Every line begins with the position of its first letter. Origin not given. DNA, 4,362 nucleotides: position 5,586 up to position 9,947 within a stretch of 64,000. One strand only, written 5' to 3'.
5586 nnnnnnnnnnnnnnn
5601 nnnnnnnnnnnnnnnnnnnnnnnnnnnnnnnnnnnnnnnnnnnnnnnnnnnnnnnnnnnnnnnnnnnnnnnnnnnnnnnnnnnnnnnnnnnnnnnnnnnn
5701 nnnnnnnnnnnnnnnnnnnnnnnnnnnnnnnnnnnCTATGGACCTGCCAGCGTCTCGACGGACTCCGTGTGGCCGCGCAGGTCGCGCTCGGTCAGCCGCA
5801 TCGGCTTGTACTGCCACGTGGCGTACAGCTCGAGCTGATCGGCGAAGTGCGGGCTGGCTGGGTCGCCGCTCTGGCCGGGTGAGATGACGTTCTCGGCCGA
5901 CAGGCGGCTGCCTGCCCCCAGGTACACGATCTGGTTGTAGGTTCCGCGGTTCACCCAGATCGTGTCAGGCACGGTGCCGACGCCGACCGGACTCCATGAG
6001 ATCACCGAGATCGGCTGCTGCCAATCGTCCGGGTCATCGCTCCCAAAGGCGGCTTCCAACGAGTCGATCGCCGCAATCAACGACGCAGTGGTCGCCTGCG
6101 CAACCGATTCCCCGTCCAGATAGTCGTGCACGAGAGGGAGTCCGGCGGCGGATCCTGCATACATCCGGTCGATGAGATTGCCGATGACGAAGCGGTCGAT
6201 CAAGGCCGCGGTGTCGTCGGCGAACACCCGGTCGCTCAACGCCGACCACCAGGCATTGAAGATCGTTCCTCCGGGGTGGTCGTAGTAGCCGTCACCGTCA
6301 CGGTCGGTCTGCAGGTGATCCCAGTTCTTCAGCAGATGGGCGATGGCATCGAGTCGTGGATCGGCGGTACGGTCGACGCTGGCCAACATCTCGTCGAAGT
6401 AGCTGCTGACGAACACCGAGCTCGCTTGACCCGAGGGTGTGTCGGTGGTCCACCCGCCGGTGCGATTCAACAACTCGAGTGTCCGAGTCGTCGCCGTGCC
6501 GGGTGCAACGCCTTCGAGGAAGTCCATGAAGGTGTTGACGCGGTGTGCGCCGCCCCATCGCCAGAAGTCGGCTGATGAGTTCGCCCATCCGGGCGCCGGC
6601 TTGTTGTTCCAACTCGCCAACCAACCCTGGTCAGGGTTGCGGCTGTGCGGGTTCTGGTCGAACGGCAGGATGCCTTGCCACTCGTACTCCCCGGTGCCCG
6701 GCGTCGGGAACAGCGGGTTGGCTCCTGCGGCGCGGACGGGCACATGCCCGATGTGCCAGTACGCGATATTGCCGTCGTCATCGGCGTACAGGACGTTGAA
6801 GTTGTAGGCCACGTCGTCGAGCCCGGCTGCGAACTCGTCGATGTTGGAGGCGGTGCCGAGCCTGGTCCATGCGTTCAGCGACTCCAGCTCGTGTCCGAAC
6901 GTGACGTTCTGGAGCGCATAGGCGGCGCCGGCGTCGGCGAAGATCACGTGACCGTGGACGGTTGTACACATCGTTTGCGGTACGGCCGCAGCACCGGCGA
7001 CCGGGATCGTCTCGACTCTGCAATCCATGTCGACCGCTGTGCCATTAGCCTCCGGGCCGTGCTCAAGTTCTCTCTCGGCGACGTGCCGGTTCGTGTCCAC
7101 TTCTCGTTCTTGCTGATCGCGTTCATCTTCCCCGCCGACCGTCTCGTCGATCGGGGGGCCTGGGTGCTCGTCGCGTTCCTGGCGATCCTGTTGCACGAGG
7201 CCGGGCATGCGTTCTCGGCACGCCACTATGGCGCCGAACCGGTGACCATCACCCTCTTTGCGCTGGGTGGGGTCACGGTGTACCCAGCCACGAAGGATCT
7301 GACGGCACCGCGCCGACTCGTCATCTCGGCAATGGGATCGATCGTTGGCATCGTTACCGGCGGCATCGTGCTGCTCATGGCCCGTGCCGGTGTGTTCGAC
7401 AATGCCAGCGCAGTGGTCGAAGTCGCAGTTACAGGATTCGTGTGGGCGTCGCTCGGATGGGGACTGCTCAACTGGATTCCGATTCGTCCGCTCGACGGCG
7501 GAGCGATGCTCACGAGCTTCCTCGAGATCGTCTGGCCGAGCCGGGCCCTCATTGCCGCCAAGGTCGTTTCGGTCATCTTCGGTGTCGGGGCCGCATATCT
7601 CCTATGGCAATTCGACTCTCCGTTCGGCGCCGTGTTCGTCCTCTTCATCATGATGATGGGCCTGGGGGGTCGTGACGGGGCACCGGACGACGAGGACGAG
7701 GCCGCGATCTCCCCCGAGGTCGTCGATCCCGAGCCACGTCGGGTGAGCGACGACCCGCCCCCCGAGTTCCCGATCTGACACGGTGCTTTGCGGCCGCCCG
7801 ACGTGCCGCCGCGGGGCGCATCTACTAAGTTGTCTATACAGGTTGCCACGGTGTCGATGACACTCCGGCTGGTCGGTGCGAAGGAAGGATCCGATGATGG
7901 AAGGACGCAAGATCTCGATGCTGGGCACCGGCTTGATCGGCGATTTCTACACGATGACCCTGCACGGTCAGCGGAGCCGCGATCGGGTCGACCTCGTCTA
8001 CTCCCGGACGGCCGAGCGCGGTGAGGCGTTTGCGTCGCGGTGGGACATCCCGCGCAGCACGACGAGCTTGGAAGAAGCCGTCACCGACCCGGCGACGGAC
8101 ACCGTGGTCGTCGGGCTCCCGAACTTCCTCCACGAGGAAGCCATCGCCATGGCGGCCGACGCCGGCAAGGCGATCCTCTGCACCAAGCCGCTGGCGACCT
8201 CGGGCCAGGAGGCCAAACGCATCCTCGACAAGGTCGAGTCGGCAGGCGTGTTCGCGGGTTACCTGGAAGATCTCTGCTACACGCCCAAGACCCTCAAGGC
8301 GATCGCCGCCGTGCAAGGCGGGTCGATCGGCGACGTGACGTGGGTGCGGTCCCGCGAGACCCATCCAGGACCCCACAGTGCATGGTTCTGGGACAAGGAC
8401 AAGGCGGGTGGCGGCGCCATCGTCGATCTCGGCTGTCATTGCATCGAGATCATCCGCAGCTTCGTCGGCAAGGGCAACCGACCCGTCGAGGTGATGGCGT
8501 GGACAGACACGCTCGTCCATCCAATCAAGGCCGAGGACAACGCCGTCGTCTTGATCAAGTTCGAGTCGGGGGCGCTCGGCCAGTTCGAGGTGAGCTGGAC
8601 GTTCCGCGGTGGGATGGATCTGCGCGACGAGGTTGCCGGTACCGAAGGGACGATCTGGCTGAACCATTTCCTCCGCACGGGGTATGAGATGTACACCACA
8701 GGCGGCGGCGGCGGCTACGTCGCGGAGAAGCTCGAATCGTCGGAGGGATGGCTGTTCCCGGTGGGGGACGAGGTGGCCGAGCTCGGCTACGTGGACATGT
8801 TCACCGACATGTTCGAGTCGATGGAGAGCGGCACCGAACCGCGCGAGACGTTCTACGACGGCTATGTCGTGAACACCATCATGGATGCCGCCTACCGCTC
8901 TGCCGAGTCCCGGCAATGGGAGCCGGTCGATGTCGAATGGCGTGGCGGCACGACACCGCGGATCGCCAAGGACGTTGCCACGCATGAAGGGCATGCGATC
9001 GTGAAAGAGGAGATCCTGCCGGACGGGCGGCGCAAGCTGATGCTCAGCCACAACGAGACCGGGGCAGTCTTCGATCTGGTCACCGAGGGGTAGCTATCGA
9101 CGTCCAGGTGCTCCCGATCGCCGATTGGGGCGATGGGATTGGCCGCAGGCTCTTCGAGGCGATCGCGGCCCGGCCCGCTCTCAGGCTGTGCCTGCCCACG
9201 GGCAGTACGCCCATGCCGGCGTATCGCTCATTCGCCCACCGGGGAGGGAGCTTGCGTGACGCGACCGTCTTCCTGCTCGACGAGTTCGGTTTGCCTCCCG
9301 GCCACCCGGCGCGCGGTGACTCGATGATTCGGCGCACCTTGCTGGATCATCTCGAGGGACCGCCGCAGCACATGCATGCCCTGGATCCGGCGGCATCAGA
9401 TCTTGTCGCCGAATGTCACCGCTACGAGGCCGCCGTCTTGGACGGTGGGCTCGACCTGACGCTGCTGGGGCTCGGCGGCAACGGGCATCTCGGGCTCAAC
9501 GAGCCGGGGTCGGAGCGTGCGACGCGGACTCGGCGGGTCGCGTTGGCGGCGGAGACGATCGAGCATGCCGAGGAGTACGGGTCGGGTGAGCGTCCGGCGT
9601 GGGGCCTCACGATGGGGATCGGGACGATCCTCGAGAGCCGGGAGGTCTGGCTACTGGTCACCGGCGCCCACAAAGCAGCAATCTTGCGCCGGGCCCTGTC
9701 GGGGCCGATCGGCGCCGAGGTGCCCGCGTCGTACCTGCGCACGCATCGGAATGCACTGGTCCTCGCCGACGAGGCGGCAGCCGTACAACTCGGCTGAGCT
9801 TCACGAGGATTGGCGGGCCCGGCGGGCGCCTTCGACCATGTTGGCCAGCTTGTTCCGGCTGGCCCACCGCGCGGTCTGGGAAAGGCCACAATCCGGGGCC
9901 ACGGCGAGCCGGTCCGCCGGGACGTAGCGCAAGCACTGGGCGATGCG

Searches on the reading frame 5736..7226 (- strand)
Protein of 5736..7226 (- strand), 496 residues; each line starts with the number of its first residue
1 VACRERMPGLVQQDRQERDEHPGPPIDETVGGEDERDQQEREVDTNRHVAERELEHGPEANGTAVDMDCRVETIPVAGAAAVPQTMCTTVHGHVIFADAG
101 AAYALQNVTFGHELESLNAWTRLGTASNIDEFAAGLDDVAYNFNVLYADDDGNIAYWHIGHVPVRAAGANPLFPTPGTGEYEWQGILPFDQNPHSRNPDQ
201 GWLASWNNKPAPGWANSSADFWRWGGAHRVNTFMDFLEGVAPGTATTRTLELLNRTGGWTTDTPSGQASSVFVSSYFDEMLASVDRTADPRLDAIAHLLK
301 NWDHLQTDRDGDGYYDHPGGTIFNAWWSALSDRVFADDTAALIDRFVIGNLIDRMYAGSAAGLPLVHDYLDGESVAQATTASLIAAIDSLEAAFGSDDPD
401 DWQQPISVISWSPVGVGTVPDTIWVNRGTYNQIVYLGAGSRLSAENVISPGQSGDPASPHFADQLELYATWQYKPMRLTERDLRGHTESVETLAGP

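Call 41: search_protein_families(library=pfam, proteins=[window:5736-7226:-], max_evalue=0.0001)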
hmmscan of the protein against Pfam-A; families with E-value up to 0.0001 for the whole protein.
window:5736-7226:- (496 aa): 1 family
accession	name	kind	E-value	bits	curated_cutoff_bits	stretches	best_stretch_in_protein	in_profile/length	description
PF01804.23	Penicil_amidase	-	1.1e-63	216.9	21.3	1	60-483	261-673/675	Penicillin amidase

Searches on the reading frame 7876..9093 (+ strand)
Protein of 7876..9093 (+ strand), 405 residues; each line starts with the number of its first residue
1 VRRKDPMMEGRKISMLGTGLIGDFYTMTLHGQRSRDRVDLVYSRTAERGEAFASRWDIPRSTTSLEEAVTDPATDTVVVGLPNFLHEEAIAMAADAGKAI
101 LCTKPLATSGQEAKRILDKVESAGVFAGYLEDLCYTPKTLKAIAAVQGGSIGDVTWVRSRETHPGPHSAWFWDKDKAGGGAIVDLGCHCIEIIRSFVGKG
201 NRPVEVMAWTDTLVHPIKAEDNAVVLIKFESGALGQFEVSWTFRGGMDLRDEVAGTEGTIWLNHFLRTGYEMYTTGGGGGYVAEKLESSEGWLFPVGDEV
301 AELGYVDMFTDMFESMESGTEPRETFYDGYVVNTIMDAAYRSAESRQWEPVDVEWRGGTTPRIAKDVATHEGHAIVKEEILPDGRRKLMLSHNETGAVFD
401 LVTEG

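Call 9: search_protein_families(library=pfam, proteins=[window:7876-9093:+], max_evalue=0.01)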
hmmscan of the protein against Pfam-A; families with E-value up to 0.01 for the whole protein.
window:7876-9093:+ (405 aa): 3 families
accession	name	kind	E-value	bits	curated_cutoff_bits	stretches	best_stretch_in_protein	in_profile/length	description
PF22725.1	GFO_IDH_MocA_C3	-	2.1e-30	105.7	27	1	141-260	3-123/124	GFO/IDH/MocA C-terminal domain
PF02894.22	GFO_IDH_MocA_C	-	6.1e-21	75.7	22.9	1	145-351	3-216/218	Oxidoreductase family, C-terminal alpha/beta domain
PF01408.29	GFO_IDH_MocA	-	6.4e-21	75.7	24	1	12-125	2-114/120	Oxidoreductase family, NAD-binding Rossmann fold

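Call 19: search_protein_families(library=ncbifam, proteins=[window:7876-9093:+], max_evalue=0.00001)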
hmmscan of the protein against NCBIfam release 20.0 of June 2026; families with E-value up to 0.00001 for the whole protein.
window:7876-9093:+ (405 aa): 8 families
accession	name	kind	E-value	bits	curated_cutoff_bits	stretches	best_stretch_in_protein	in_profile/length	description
TIGR04380.1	myo_inos_iolG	equivalog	1.3e-35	122.8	355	1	12-347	3-327/330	inositol 2-dehydrogenase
NF052479.1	LevoglcsnDh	equivalog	3.1e-31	108.4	650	2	39-214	39-216/386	levoglucosan dehydrogenase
NF041392.1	XylDh_Gfo6_Halo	equivalog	1.1e-17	63.8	350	1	39-344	45-343/350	D-xylose 1-dehydrogenase Gfo6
NF052679.1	InsChiInosDhIolG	equivalog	2e-17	63.2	540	1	12-264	4-252/343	bifunctional inositol 2-dehydrogenase/D-chiro-inositol 1-dehydrogenase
NF040723.1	UDP-GlcNAcDh_Arch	equivalog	1.5e-16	60.8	450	1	13-263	3-238/302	UDP-N-acetylglucosamine 3-dehydrogenase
NF007574.0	PRK10206.1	equivalog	1.1e-08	34.5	352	1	36-201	29-191/345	oxidoreductase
NF058563.1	BT_2159_fam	equivalog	5.4e-07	28.9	650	1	12-199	2-185/350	disaccharide 3-dehydrogenase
NF008607.0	PRK11579.1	subfamily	5.6e-07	28.9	330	1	56-198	47-190/346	oxidoreductase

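Call 28: search_solved_structures(query=window:7876-9093:+, max_evalue=1e-15)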
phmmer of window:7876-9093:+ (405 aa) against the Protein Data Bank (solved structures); distinct sequences matched with E-value up to 1e-15: 19.
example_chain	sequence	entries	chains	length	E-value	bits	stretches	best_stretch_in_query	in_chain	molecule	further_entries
6nor_A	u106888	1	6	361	1.4e-41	146.1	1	6-345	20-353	Putative NAD dependent dehydrogenase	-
6jw6_A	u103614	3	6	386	4.2e-29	105.1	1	12-321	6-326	Dehydrogenase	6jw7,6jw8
6a3f_A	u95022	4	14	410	8.2e-25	91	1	50-351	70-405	Putative dehydrogenase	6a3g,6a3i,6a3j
2glx_A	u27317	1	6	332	1e-24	90.6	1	40-260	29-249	1,5-anhydro-D-fructose reductase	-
4koa_A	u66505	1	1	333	2.8e-23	85.9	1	38-260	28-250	1,5-anhydro-D-fructose reductase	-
5ya8_A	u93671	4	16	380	3e-23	85.8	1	13-263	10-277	Scyllo-inositol dehydrogenase with L-glucose dehydrogenase activity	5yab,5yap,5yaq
6ktj_A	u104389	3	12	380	3.2e-23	85.7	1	13-263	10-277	Scyllo-inositol dehydrogenase with L-glucose dehydrogenase activity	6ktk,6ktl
2o48_X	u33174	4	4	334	6.8e-23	84.6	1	15-260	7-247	Dimeric dihydrodiol dehydrogenase | Trans-1,2-dihydrobenzene-1,2-diol dehydrogenase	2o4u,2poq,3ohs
3e9m_A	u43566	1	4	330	3.5e-22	82.3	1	36-279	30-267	Oxidoreductase, Gfo/Idh/MocA family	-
4h3v_A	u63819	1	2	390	1.1e-21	80.7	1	40-351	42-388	Oxidoreductase domain protein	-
1ofg_A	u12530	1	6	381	5.4e-20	75.1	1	33-242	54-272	GLUCOSE-FRUCTOSE OXIDOREDUCTASE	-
1ryd_A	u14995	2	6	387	5.6e-20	75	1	33-242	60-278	glucose-fructose oxidoreductase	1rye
1h6a_A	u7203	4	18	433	7.7e-20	74.6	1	33-242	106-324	PRECURSOR FORM OF GLUCOSE-FRUCTOSE OXIDOREDUCTASE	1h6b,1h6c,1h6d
9m3d_B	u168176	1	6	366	2.6e-19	72.8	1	62-345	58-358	DgpA1 from W974-1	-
1evj_A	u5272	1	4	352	3.5e-19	72.4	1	35-242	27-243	GLUCOSE-FRUCTOSE OXIDOREDUCTASE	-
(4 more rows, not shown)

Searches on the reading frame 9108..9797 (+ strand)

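Call 9: search_protein_families(library=pfam, proteins=[window:9108-9797:+], max_evalue=0.01)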
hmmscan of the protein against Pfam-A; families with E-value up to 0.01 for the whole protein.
window:9108-9797:+ (229 aa): 1 family
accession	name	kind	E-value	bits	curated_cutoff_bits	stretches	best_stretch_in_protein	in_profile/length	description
PF01182.26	Glucosamine_iso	-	2.2e-28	100.1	27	1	11-217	14-223/225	Glucosamine-6-phosphate isomerases/6-phosphogluconolactonase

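Call 19: search_protein_families(library=ncbifam, proteins=[window:9108-9797:+], max_evalue=0.00001)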
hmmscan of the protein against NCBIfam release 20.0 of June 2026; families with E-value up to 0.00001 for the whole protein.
window:9108-9797:+ (229 aa): 8 families
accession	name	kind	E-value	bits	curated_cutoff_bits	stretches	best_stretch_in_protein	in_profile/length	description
NF001684.0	PRK00443.1-4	subfamily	2.2e-46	158.5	326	1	8-228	13-241/260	glucosamine-6-phosphate deaminase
TIGR00502.1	nagB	equivalog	3.2e-43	147.9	236.9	1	20-228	31-247/259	glucosamine-6-phosphate deaminase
NF002557.0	PRK02122.1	subfamily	4.1e-40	137.5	384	1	25-228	62-275/653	glucosamine-6-phosphate deaminase-like protein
NF007291.0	PRK09762.1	equivalog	9.4e-36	123.6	271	1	15-221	23-234/236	galactosamine-6-phosphate isomerase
NF001685.0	PRK00443.1-5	equivalog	4e-32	111.5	513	1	16-228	27-247/266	glucosamine-6-phosphate deaminase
NF001682.0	PRK00443.1-1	equivalog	1.2e-26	93.7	528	1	21-224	26-230/262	glucosamine-6-phosphate deaminase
NF009022.0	PRK12358.1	equivalog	3.1e-22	79.3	247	1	74-228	83-237/239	glucosamine-6-phosphate deaminase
TIGR01198.1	pgl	equivalog_domain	7.1e-22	78.1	124.45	1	10-227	15-233/234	6-phosphogluconolactonase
